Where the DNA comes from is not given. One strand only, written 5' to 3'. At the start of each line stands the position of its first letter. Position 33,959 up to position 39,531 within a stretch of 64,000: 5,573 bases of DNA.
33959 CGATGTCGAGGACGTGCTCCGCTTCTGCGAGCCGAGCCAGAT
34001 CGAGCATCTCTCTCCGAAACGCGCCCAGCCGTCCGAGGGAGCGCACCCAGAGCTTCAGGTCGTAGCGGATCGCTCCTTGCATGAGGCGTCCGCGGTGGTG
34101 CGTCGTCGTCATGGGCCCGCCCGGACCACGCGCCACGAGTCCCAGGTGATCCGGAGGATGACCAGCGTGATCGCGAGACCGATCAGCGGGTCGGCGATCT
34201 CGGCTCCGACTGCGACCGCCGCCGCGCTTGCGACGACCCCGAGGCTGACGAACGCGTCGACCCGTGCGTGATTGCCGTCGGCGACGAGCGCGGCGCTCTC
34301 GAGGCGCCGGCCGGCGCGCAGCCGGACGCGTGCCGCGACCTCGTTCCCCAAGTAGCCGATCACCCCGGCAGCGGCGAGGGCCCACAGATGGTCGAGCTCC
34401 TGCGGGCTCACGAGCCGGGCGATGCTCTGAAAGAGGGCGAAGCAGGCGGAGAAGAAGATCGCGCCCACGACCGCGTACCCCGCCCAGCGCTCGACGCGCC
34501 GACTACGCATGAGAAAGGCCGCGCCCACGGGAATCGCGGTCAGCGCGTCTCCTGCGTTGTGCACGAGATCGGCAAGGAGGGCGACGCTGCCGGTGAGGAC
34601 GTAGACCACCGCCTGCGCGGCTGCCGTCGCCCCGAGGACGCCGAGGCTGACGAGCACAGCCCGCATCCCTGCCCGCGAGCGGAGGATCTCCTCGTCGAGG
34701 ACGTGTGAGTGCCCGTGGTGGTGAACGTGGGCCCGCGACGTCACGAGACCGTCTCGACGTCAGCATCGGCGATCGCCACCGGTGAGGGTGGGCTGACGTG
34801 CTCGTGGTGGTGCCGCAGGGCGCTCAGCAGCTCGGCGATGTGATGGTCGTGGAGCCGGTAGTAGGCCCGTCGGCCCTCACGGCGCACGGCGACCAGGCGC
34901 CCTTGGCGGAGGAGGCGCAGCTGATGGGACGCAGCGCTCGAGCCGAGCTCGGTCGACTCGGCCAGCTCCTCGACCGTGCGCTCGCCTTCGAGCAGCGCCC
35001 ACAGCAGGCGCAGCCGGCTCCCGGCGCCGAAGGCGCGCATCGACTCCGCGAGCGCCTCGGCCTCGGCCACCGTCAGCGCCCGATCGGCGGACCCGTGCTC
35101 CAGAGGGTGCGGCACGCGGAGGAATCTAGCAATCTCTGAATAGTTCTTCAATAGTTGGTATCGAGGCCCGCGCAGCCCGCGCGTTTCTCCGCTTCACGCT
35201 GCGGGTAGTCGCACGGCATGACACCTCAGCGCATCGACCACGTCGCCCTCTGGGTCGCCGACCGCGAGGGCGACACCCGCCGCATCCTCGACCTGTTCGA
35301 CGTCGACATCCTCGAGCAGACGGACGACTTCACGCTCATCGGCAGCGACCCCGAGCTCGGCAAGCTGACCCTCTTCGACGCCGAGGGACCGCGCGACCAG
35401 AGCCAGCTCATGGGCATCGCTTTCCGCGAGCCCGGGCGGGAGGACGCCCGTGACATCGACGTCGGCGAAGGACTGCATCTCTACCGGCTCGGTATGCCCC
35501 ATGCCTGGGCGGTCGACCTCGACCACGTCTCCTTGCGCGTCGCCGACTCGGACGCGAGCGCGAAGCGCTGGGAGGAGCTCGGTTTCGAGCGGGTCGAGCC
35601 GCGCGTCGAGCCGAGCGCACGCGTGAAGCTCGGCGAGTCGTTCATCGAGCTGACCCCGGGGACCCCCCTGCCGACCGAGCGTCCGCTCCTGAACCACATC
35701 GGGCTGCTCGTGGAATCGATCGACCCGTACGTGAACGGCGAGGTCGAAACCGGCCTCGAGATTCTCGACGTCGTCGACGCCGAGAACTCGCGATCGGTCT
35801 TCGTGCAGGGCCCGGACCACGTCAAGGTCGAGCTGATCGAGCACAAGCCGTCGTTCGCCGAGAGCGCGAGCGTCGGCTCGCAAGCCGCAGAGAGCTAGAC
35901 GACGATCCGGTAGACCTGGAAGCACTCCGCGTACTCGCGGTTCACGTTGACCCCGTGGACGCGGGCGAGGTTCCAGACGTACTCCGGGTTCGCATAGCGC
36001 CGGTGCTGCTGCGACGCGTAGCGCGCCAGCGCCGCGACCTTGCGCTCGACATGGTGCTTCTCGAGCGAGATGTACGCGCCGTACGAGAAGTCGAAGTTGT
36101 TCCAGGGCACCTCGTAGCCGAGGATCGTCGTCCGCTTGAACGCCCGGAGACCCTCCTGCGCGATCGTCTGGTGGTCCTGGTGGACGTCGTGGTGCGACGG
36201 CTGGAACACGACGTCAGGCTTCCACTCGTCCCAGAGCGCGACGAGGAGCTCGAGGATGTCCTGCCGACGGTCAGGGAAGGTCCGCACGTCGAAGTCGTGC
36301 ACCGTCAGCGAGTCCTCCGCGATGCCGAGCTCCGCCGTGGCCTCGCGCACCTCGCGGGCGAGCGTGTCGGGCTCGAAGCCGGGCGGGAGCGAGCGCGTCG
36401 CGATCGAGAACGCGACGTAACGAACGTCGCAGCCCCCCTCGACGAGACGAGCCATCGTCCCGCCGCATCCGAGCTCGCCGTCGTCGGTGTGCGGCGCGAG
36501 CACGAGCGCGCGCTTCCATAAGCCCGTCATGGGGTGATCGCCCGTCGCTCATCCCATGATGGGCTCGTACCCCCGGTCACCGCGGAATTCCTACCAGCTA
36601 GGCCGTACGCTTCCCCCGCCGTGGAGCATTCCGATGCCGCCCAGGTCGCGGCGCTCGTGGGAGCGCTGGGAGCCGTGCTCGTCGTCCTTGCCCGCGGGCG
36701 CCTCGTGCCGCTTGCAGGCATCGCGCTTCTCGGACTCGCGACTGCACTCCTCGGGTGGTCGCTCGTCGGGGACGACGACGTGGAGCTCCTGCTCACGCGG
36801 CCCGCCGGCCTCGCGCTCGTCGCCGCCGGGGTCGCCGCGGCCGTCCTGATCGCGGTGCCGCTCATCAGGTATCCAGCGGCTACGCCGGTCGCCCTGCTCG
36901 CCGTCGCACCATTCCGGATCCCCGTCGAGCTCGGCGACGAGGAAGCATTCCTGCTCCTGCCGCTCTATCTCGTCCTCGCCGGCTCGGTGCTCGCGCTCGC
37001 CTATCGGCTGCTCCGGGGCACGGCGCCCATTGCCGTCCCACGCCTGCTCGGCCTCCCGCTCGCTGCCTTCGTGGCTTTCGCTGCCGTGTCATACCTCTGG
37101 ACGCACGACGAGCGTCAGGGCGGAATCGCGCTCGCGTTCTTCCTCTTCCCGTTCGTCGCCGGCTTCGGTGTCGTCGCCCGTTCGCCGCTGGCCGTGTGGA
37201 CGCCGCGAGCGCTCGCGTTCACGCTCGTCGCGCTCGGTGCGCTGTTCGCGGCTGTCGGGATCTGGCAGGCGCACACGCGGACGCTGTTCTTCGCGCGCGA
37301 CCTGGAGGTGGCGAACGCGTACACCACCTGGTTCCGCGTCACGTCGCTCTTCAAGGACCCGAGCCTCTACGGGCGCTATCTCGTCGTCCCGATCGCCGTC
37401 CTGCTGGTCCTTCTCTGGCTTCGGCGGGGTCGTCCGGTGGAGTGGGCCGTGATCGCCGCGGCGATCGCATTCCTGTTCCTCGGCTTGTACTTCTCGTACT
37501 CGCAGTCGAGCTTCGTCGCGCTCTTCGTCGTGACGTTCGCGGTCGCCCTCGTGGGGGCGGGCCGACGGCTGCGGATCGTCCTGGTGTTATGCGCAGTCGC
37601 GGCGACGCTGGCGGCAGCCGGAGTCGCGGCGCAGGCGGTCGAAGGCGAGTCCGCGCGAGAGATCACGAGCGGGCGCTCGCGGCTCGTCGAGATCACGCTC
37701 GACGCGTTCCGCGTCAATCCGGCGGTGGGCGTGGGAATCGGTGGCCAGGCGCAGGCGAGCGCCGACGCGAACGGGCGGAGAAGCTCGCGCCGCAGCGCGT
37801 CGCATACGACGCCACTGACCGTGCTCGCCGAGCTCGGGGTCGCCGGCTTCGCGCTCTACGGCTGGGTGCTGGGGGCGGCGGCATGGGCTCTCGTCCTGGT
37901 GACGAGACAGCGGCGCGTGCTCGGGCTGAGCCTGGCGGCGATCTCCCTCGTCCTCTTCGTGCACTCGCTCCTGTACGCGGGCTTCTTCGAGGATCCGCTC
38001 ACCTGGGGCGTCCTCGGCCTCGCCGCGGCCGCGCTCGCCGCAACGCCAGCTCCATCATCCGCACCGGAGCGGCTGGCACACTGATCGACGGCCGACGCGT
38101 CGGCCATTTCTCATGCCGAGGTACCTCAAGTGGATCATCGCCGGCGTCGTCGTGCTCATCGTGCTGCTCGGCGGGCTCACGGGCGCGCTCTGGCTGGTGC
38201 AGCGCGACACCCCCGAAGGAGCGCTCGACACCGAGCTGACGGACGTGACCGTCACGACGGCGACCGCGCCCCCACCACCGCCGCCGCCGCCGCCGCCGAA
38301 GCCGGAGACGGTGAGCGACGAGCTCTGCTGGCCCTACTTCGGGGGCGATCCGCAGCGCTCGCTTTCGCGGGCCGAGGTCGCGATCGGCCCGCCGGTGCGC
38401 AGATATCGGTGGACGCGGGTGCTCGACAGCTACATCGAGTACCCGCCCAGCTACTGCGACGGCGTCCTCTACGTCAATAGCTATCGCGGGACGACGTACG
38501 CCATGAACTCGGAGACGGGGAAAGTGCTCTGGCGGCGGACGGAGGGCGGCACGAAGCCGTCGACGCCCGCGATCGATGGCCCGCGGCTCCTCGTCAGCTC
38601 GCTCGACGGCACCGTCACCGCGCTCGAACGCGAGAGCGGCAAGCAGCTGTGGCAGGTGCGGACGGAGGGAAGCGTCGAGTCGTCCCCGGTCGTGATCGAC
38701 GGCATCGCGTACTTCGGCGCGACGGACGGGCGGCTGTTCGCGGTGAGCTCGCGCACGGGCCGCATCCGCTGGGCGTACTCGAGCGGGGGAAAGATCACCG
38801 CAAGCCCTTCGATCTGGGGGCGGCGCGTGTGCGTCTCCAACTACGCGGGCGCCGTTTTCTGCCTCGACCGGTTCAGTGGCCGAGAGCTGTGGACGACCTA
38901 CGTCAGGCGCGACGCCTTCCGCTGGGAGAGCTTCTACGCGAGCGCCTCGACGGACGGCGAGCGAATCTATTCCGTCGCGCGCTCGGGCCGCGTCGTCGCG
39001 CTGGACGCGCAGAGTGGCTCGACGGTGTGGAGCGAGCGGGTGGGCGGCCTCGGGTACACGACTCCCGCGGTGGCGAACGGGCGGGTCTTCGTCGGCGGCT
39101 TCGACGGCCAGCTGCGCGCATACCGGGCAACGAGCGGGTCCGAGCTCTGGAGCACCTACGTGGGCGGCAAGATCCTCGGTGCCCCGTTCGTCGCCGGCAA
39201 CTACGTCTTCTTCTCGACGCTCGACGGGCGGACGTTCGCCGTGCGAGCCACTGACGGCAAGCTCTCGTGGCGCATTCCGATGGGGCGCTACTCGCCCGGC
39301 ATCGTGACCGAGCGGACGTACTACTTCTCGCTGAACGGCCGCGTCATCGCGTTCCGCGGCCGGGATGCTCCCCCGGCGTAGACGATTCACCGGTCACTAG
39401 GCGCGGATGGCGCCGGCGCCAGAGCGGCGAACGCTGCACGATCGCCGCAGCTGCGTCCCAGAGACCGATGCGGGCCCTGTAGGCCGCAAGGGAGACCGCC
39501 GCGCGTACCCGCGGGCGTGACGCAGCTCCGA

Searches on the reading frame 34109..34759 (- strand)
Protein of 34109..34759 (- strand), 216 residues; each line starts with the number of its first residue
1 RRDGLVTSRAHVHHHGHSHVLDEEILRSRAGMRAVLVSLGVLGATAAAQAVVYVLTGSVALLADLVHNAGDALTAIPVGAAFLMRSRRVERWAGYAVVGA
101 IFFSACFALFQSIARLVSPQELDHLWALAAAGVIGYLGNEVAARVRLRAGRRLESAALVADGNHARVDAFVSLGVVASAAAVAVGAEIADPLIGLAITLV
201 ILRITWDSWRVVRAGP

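Call 33: search_protein_families(library=pfam, proteins=[window:34109-34759:-])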
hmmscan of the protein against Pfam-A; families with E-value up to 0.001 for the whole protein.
window:34109-34759:- (216 aa): 1 family
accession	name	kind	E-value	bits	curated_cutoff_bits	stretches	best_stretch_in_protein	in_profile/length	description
PF01545.26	Cation_efflux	-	1.2e-24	87.6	26.6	1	36-207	2-188/198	Cation efflux family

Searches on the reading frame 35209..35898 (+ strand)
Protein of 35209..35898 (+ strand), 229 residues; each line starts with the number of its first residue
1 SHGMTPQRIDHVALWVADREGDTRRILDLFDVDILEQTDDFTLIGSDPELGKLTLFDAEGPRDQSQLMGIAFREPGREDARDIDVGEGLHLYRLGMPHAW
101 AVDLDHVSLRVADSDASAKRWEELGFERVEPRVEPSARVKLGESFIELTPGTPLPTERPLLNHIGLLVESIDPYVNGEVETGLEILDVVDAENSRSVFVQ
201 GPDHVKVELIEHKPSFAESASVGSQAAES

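Call 33: search_protein_families(library=pfam, proteins=[window:35209-35898:+])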
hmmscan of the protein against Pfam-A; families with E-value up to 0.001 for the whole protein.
window:35209-35898:+ (229 aa): 2 families
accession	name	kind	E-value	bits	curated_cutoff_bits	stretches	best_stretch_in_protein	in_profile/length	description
PF00903.31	Glyoxalase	-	9.7e-07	29.6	20.6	1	104-209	2-121/121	Glyoxalase/Bleomycin resistance protein/Dioxygenase superfamily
PF13669.12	Glyoxalase_4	-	1.4e-05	25.7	27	0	10-130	1-95/109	Glyoxalase/Bleomycin resistance protein/Dioxygenase superfamily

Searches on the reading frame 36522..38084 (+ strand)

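Call 8: search_protein_families(library=pfam, proteins=[window:36522-38084:+])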
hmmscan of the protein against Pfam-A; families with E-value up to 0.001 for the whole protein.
window:36522-38084:+ (520 aa): 1 family
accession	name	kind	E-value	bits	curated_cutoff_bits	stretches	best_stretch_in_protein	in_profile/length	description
PF04932.20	Wzy_C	-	1.7e-13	51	31.7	1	314-446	2-148/149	O-Antigen ligase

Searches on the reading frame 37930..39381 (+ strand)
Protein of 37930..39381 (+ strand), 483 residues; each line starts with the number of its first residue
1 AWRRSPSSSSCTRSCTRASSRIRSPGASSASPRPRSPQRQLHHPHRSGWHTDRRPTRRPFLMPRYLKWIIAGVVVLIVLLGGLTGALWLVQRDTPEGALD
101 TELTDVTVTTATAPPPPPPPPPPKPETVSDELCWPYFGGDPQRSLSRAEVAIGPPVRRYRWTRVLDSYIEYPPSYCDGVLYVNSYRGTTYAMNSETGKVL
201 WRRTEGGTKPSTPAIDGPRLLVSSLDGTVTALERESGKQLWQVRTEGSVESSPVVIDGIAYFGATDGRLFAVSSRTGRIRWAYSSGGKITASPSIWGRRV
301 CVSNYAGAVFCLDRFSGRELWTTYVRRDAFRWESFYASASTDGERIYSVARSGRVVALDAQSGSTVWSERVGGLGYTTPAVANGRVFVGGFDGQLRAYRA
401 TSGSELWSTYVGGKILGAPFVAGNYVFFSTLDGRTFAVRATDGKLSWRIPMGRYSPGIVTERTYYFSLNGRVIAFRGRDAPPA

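Call 8: search_protein_families(library=pfam, proteins=[window:37930-39381:+])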
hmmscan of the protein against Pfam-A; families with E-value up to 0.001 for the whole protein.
window:37930-39381:+ (483 aa): 6 families
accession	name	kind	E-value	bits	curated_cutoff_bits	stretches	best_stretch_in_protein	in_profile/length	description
PF13360.13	PQQ_2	-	4e-49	167.8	27.6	3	173-323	30-195/233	Outer membrane protein assembly factor BamB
PF13570.13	Beta-prop_ACSF4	-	4.2e-44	151.7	133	2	159-327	41-214/329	Beta-alanine-activating enzyme, beta-propeller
PF01011.28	PQQ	-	2.8e-19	69.7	26.7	0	248-288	48-88/595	Glucose/ethanol/alcohol dehydrogenase, beta-propeller domain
PF25293.1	Beta-prop_EMC1_N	-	9.9e-06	25.8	34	0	271-372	45-148/219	EMC1 N-terminal beta-propeller domain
PF14435.11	SUKH-4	-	0.00045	20.8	25.5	0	233-281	54-103/179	SUKH-4 immunity protein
PF12894.13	ANAPC4_WD40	-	0.00077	20.1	22.9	0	231-298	20-81/91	Anaphase-promoting complex subunit 4 WD40 domain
